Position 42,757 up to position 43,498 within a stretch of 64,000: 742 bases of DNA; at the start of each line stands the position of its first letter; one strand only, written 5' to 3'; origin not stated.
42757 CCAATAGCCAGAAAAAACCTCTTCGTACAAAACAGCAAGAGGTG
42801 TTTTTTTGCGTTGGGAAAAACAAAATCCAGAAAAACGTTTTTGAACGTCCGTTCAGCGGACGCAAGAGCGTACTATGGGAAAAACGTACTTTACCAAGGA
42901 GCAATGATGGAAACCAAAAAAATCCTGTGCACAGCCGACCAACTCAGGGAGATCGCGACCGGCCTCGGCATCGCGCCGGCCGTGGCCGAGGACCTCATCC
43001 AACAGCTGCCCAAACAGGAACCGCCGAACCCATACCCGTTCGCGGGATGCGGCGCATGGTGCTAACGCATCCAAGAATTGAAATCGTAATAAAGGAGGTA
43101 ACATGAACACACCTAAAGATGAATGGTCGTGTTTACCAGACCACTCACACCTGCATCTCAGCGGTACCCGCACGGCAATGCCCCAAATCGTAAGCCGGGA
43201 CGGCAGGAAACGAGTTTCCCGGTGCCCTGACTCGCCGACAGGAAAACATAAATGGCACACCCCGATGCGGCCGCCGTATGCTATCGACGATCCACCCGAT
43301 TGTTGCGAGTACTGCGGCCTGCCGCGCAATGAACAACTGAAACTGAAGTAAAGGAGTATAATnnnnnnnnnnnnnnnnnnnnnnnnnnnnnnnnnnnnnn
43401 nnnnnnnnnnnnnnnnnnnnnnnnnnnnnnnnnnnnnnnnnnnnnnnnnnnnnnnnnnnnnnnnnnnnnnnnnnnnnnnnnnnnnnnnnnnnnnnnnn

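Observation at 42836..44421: Compact RiPP-like module: two small Cys-containing peptides with strong Shine-Dalgarno sites feeding a radical-SAM/SPASM enzyme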

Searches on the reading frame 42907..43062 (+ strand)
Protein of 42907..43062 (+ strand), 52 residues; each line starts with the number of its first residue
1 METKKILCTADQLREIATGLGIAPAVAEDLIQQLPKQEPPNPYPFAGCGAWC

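Call 5: search_protein_families(library=pfam, proteins=[window:42907-43062:+], max_evalue=1)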
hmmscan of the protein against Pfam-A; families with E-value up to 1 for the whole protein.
window:42907-43062:+ (52 aa): 2 families
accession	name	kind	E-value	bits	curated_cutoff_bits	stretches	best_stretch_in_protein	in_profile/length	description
PF11072.13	DUF2859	-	0.0072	16.6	25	1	10-34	109-133/147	Protein of unknown function (DUF2859)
PF25051.1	WHD_MCM8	-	0.25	11.8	26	1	3-37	31-65/80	MCM8 winged helix domain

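Call 6: search_protein_families(library=ncbifam, proteins=[window:42907-43062:+], max_evalue=1)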
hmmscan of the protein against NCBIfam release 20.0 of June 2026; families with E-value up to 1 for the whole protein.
window:42907-43062:+ (52 aa): 1 family
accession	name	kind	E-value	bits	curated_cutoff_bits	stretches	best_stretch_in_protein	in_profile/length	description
TIGR03765.1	ICE_PFL_4695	subfamily_domain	0.047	13.5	59.75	1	11-38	66-93/105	PFL_4695 family integrating conjugative element protein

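Call 70: search_protein_families(library=padloc, proteins=[window:42907-43062:+], max_evalue=0.01)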
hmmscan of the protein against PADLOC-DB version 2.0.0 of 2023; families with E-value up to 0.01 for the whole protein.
window:42907-43062:+ (52 aa): 0 families

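Call 71: search_protein_families(library=phrogs, proteins=[window:42907-43062:+], max_evalue=0.01)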
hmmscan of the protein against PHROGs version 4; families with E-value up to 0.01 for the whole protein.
window:42907-43062:+ (52 aa): 0 families

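Call 82: find_related_loci(query=window:42907-43062:+, collection=viral_contigs, flank=3000)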
Query window:42907-43062:+ (52 aa) in viral_contigs; peptide patterns used: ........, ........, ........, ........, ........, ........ (x = any residue, [..] = any of these).
28 stretches matched a pattern, but none encodes a relative of the query by tblastn (E <= 1e-3).

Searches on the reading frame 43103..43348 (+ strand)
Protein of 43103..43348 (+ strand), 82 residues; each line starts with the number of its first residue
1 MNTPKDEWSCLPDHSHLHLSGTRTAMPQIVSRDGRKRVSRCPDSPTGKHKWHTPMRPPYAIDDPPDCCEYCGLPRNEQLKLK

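Call 5: search_protein_families(library=pfam, proteins=[window:43103-43348:+], max_evalue=1)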
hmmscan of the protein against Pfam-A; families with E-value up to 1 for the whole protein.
window:43103-43348:+ (82 aa): 0 families

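Call 6: search_protein_families(library=ncbifam, proteins=[window:43103-43348:+], max_evalue=1)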
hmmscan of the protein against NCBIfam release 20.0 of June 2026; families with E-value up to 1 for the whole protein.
window:43103-43348:+ (82 aa): 0 families

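Call 70: search_protein_families(library=padloc, proteins=[window:43103-43348:+], max_evalue=0.01)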
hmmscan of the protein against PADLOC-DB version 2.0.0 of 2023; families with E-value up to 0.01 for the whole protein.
window:43103-43348:+ (82 aa): 0 families

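Call 71: search_protein_families(library=phrogs, proteins=[window:43103-43348:+], max_evalue=0.01)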
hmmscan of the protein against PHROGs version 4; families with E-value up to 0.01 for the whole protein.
window:43103-43348:+ (82 aa): 0 families

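Call 81: find_related_loci(query=window:43103-43348:+, collection=viral_contigs, flank=3000)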
Query window:43103-43348:+ (82 aa) in viral_contigs; peptide patterns used: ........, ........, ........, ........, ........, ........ (x = any residue, [..] = any of these).
24 stretches matched a pattern, but none encodes a relative of the query by tblastn (E <= 1e-3).
